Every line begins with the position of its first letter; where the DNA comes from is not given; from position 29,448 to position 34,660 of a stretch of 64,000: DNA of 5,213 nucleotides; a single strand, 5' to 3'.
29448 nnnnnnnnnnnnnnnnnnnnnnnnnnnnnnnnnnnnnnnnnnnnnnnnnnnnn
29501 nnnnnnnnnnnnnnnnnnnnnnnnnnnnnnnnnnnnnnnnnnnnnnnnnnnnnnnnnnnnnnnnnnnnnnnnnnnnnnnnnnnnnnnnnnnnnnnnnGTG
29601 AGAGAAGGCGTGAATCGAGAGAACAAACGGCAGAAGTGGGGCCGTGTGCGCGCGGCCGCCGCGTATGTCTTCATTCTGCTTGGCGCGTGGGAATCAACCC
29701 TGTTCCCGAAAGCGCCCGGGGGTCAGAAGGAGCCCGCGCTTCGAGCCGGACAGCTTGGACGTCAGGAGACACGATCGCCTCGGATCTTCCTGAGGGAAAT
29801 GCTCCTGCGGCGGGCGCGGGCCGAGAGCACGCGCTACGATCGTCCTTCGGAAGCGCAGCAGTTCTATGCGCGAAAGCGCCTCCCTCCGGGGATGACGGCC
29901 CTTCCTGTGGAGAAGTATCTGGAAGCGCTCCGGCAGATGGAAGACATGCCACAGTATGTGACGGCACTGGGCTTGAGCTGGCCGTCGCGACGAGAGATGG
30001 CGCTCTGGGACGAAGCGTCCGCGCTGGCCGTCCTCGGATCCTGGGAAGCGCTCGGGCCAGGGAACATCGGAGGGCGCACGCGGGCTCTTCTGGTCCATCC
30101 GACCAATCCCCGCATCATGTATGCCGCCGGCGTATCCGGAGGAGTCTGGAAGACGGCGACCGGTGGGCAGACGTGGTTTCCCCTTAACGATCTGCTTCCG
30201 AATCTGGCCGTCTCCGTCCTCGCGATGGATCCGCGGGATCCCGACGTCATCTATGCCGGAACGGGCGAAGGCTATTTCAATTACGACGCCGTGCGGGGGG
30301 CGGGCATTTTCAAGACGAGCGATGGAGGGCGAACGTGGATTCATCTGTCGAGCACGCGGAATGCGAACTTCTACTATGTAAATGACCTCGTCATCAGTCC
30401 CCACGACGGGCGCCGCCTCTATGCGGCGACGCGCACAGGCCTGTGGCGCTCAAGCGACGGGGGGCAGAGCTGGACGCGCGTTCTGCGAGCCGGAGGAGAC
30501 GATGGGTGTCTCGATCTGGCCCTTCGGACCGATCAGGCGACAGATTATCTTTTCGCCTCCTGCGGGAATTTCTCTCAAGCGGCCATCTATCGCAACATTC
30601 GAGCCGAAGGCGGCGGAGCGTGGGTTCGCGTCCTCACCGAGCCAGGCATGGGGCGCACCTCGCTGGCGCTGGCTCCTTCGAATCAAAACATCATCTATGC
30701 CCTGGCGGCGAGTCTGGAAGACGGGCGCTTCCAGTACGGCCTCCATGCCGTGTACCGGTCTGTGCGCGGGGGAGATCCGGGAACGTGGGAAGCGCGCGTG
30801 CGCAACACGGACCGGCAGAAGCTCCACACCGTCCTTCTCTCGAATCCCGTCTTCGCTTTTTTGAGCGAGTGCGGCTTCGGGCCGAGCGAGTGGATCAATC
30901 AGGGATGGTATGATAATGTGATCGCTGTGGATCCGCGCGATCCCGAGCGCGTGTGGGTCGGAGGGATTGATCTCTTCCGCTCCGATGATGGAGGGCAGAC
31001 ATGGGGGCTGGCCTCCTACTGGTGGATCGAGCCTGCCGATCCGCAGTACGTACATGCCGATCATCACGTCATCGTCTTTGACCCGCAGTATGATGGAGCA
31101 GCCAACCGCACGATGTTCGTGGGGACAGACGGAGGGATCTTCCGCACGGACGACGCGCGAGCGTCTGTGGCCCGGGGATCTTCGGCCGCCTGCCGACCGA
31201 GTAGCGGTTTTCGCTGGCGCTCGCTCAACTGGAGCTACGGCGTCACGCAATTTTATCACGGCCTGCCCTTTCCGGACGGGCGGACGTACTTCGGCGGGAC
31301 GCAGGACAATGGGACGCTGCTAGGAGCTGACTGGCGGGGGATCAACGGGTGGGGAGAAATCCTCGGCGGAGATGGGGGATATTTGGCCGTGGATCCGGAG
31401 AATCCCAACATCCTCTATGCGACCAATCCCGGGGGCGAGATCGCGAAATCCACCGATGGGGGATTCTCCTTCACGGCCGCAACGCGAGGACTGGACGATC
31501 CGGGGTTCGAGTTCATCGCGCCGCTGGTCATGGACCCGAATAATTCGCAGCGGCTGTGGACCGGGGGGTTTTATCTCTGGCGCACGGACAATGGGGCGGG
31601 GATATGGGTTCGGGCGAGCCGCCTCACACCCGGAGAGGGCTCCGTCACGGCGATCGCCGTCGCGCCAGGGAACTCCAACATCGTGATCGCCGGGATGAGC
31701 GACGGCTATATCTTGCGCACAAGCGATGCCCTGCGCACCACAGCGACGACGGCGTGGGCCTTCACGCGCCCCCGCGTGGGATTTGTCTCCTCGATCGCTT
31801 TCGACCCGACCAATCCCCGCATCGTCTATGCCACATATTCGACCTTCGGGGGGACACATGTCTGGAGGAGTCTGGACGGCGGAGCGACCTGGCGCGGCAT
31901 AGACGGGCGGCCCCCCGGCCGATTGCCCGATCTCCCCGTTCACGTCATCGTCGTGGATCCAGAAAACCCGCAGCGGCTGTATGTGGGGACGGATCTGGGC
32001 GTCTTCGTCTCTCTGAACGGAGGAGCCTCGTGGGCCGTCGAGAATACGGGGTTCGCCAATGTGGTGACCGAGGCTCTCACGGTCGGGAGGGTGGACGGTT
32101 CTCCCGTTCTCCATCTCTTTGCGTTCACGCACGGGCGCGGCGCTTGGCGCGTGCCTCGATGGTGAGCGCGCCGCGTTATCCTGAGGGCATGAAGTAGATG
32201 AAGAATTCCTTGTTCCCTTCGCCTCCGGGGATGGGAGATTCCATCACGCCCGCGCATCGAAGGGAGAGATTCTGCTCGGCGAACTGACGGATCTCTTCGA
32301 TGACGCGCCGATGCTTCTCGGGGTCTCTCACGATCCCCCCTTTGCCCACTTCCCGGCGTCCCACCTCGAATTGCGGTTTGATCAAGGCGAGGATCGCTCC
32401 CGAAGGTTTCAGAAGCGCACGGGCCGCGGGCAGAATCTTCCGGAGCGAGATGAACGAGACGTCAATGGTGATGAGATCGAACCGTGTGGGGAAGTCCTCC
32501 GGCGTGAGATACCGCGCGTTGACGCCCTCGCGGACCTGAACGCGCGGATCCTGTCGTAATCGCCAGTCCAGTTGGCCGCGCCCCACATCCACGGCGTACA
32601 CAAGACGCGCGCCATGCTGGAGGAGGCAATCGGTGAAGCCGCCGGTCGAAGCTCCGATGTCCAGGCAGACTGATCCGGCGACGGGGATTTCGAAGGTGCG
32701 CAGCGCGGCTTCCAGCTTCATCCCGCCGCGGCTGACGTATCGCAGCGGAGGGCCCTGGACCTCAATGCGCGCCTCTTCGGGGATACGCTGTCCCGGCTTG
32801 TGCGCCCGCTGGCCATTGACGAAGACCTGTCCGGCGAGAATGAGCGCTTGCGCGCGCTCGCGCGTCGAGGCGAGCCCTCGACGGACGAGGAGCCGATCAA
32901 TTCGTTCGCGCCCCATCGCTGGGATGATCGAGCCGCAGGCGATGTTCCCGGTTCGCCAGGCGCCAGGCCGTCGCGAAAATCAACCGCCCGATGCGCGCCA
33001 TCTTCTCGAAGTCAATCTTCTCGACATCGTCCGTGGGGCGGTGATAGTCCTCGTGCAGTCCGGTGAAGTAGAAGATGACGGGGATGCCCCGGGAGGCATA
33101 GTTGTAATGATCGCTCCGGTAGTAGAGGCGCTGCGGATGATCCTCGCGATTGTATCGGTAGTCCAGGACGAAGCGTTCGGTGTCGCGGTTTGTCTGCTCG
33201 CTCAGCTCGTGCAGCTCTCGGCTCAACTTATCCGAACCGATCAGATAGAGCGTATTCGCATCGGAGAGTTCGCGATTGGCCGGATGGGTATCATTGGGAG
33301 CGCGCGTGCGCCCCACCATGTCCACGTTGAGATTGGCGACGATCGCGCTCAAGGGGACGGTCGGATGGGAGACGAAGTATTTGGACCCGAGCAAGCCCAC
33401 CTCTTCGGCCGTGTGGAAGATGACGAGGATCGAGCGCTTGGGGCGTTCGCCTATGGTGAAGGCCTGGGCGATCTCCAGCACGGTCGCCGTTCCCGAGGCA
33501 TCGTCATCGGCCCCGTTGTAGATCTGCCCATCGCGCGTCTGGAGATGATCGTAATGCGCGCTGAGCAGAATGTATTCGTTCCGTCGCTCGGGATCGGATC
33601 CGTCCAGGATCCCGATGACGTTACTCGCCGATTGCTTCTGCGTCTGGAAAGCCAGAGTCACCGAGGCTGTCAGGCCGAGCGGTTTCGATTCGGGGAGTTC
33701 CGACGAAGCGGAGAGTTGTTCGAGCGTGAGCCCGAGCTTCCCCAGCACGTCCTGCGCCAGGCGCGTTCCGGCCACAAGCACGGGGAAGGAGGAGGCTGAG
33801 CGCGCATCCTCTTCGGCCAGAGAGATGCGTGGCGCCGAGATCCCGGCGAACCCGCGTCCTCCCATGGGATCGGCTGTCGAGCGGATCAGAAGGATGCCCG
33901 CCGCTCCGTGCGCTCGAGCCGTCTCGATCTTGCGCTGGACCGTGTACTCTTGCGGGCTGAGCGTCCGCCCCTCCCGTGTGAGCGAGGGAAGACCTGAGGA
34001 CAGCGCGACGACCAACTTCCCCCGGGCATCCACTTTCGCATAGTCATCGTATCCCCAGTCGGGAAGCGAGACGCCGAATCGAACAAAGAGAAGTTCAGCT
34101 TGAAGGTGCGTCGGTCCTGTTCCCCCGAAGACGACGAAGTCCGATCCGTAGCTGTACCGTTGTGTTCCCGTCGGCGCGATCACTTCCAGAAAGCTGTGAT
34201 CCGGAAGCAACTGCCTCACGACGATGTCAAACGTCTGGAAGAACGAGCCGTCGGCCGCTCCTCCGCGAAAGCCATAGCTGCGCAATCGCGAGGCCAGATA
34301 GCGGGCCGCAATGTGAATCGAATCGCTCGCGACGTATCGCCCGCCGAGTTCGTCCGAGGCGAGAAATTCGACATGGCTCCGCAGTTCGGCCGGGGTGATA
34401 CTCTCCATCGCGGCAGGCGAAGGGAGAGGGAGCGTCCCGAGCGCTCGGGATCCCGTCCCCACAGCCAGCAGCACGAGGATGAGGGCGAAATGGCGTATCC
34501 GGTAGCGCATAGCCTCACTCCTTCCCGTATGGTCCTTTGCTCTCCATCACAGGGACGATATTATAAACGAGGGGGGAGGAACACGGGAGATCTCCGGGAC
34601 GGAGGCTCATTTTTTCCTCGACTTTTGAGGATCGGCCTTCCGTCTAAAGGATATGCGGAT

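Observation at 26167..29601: Secreted metalloprotease carrying both cohesins and a dockerin: candidate self-assembling, cellulosome-like protease scaffold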

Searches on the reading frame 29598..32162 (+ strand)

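Call 47: search_protein_families(library=pfam, proteins=[window:29598-32162:+], max_evalue=0.001)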
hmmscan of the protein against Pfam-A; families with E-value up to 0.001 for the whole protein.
window:29598-32162:+ (855 aa): 1 family
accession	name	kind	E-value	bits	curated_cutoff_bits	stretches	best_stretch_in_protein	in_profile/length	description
PF15902.12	Sortilin-Vps10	-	7e-13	48.6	33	0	237-295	3-60/446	Sortilin, neurotensin receptor 3,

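Call 66: search_protein_families(library=ncbifam, proteins=[window:29598-32162:+], max_evalue=0.001)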
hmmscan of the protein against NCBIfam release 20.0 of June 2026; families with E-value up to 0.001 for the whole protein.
window:29598-32162:+ (855 aa): 1 family
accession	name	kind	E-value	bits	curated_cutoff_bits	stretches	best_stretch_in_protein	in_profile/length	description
NF045728.1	glycosyl_F510_1955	equivalog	4.2e-33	114.7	175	2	234-370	114-238/246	F510_1955 family glycosylhydrolase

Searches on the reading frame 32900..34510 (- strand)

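Call 66: search_protein_families(library=ncbifam, proteins=[window:32900-34510:-], max_evalue=0.001)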
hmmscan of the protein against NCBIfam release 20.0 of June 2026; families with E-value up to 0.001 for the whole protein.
window:32900-34510:- (537 aa): 3 families
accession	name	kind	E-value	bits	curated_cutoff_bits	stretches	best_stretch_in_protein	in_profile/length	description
NF045908.1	AminopepLapALeg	equivalog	7.5e-14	51.4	600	1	313-407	206-297/396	aminopeptidase LapA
TIGR01883.1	PepT-like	hypoth_equivalog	8.7e-05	21.7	274.25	1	326-380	91-144/361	peptidase T-like protein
NF009920.0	PRK13381.1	subfamily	0.0002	20.3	293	1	319-379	128-187/412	peptidase T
